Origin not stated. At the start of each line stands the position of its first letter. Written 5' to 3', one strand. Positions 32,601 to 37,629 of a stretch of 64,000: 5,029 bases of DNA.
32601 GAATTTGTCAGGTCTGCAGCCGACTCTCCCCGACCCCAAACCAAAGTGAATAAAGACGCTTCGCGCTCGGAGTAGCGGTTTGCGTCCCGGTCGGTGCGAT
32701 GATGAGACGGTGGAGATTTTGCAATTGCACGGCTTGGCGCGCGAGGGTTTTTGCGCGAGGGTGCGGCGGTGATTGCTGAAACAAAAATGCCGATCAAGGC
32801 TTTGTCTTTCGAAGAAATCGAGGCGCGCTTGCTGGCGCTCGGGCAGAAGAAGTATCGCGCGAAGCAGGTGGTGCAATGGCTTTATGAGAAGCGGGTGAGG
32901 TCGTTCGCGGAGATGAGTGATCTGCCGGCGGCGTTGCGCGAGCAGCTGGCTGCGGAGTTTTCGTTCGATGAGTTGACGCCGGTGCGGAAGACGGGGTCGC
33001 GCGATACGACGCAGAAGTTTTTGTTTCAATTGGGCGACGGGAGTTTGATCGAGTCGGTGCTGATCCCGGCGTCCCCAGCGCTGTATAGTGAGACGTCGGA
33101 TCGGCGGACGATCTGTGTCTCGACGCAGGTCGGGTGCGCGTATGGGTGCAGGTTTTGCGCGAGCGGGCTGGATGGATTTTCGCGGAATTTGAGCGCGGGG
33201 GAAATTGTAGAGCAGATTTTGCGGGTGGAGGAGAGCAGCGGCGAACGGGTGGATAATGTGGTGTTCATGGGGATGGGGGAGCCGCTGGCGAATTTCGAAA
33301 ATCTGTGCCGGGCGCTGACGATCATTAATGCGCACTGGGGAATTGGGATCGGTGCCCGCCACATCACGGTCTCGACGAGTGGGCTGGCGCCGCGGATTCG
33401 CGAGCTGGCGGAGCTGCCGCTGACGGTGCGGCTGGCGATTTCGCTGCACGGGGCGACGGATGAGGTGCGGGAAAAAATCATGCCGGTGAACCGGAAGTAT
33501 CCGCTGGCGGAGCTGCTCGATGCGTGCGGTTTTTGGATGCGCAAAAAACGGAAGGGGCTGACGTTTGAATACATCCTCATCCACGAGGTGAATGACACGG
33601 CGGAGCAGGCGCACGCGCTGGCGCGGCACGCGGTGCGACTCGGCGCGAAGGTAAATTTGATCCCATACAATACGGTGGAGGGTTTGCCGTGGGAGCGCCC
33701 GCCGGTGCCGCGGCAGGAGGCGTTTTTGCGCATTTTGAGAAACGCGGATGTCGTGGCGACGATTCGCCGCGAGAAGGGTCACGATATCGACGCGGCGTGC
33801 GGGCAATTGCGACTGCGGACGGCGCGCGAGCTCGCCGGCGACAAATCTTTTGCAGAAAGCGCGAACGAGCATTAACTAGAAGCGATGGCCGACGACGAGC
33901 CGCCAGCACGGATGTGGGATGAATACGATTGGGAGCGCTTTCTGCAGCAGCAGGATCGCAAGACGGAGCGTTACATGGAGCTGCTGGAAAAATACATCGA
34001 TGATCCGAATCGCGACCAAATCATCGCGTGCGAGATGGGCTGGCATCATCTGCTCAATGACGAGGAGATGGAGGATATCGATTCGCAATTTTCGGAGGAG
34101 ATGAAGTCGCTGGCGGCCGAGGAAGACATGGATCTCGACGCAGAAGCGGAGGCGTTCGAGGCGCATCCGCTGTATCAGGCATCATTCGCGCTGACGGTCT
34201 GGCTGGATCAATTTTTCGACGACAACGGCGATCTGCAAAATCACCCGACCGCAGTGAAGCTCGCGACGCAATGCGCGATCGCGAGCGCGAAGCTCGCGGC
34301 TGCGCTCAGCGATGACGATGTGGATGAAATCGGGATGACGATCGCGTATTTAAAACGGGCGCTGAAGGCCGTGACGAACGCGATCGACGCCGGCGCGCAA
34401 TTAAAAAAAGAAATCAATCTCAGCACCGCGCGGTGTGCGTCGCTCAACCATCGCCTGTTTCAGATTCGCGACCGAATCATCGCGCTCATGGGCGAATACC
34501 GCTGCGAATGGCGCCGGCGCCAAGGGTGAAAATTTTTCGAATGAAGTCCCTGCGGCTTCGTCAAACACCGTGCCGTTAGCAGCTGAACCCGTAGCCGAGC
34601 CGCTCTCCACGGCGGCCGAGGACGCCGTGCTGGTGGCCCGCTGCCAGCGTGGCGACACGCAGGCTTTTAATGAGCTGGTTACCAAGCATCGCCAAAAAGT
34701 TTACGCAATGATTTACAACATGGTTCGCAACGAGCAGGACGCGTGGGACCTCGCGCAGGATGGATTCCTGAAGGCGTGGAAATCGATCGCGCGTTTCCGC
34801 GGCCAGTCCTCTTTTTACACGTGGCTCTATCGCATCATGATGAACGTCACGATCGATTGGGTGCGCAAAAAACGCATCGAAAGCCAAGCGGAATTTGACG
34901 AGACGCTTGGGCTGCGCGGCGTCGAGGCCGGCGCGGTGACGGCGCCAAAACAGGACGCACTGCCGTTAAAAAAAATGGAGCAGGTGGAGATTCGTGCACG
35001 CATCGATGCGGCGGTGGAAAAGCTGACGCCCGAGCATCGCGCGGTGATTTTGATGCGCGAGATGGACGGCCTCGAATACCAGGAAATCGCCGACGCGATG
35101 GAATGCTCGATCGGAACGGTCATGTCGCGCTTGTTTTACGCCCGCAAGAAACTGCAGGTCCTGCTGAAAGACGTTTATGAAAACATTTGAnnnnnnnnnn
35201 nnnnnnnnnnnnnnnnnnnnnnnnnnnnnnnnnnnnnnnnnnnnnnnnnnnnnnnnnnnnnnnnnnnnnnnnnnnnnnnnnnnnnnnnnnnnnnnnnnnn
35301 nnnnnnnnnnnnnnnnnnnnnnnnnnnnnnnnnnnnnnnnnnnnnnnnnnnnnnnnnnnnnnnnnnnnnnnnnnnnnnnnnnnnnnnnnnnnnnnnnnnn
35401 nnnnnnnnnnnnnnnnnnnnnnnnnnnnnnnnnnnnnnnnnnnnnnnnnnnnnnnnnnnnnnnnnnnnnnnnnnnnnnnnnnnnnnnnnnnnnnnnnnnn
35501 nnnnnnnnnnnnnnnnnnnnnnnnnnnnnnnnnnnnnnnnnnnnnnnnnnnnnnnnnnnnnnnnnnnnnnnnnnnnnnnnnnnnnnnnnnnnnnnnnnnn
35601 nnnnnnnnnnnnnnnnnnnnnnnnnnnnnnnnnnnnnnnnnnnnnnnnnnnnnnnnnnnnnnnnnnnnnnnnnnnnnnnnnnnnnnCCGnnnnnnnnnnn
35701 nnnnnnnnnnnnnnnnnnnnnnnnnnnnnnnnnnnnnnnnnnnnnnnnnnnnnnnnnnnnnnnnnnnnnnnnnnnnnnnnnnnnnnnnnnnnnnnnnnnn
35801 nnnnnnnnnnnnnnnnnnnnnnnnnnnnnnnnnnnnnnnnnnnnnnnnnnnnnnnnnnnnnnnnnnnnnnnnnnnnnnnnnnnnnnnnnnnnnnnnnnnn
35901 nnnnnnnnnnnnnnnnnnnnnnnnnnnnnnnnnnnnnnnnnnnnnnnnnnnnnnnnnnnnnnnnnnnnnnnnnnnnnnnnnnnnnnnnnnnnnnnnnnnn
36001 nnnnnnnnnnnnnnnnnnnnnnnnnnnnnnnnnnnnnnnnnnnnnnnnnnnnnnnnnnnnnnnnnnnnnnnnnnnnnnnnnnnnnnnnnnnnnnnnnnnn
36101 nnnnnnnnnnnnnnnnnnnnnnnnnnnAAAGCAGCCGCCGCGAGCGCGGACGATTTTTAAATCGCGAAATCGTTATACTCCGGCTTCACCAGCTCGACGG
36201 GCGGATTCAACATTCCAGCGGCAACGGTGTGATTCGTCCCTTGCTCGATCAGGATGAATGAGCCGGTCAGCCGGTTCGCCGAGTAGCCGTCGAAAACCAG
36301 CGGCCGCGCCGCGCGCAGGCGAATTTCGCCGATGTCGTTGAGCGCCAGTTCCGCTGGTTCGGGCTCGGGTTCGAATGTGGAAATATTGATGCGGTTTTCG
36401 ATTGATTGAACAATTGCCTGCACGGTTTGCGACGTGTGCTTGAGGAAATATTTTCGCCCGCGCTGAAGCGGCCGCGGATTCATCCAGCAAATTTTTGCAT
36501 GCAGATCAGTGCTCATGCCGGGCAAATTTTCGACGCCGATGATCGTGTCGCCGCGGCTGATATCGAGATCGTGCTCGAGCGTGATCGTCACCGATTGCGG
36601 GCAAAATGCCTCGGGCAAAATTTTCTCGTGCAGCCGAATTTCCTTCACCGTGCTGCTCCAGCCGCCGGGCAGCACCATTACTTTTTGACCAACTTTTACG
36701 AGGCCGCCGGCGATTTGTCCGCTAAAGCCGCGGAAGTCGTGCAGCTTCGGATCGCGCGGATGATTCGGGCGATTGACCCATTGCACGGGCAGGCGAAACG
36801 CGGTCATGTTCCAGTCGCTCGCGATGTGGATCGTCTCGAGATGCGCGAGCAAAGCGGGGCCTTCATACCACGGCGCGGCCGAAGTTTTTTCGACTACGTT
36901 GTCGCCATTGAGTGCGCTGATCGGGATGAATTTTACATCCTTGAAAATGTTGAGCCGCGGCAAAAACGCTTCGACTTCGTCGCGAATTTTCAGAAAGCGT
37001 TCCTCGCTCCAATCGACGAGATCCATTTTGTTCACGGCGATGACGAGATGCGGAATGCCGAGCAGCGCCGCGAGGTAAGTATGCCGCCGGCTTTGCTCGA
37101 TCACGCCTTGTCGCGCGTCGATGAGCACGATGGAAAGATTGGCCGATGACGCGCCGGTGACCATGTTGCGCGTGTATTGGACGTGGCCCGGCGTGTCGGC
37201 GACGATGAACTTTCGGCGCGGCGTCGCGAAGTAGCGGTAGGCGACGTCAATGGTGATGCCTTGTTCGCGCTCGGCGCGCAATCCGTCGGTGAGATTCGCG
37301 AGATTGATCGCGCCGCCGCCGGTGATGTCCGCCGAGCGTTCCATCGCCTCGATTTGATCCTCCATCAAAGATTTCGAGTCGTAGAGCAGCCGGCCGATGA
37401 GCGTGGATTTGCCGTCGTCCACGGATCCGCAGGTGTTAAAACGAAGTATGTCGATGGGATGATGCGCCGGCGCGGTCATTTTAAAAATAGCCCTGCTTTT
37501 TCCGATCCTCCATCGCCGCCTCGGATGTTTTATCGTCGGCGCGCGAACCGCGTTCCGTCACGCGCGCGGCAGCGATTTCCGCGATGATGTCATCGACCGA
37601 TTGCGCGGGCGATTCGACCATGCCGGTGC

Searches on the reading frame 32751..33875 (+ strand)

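Call 28: search_protein_families(library=pfam, proteins=[window:32751-33875:+], max_evalue=0.00001)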
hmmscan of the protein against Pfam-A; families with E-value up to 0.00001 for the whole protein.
window:32751-33875:+ (374 aa): 2 families
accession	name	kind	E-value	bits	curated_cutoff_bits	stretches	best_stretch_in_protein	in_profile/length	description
PF04055.27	Radical_SAM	-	7e-18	65.8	29.5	1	124-283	2-157/166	Radical SAM superfamily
PF21016.3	RlmN_N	-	2.5e-14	53.2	24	1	18-69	6-57/60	Ribosomal RNA large subunit methyltransferase N-terminal domain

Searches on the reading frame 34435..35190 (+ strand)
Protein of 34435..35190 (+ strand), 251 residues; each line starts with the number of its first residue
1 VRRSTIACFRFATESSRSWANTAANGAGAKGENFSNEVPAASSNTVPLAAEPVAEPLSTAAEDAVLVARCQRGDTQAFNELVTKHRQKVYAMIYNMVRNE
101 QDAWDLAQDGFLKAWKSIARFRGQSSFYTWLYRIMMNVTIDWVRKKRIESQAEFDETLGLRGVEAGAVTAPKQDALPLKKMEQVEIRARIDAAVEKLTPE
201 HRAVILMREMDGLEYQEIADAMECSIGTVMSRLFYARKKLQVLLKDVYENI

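Call 28: search_protein_families(library=pfam, proteins=[window:34435-35190:+], max_evalue=0.00001)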
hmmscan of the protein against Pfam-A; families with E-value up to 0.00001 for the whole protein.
window:34435-35190:+ (251 aa): 4 families
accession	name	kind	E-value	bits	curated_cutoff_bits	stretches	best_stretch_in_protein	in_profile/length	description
PF04542.20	Sigma70_r2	-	5.6e-20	71.3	24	1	81-147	1-69/71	Sigma-70 region 2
PF08281.18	Sigma70_r4_2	-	3.9e-16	58.9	25.7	1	188-240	2-54/54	Sigma-70, region 4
PF04545.22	Sigma70_r4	-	1.8e-10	40.6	24.1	1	194-241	2-49/50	Sigma-70, region 4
PF07638.17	Sigma70_ECF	-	3.1e-09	37.4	21.1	1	66-244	7-183/185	ECF sigma factor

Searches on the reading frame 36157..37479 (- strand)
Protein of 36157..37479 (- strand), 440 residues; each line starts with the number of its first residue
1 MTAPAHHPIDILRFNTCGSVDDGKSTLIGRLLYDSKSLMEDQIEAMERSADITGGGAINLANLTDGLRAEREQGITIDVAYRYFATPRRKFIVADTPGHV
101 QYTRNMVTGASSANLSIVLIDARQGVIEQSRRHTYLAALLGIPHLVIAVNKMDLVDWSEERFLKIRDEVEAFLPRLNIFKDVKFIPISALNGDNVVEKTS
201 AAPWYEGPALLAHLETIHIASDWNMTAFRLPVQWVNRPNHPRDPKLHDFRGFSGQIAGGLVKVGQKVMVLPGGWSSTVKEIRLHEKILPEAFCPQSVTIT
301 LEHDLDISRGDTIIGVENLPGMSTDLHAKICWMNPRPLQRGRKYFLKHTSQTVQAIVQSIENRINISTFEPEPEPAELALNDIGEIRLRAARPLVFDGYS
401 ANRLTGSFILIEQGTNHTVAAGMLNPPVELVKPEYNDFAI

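Call 28: search_protein_families(library=pfam, proteins=[window:36157-37479:-], max_evalue=0.00001)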
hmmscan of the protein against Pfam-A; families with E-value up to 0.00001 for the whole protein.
window:36157-37479:- (440 aa): 2 families
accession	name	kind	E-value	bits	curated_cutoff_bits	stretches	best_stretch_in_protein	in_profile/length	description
PF00009.33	GTP_EFTU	-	6.1e-43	147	26.5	1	11-196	3-176/188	Elongation factor Tu GTP binding domain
PF22594.2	GTP-eEF1A_C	-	1.9e-26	92.9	27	1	326-424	2-100/101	GTP-eEF1A C-terminal domain-like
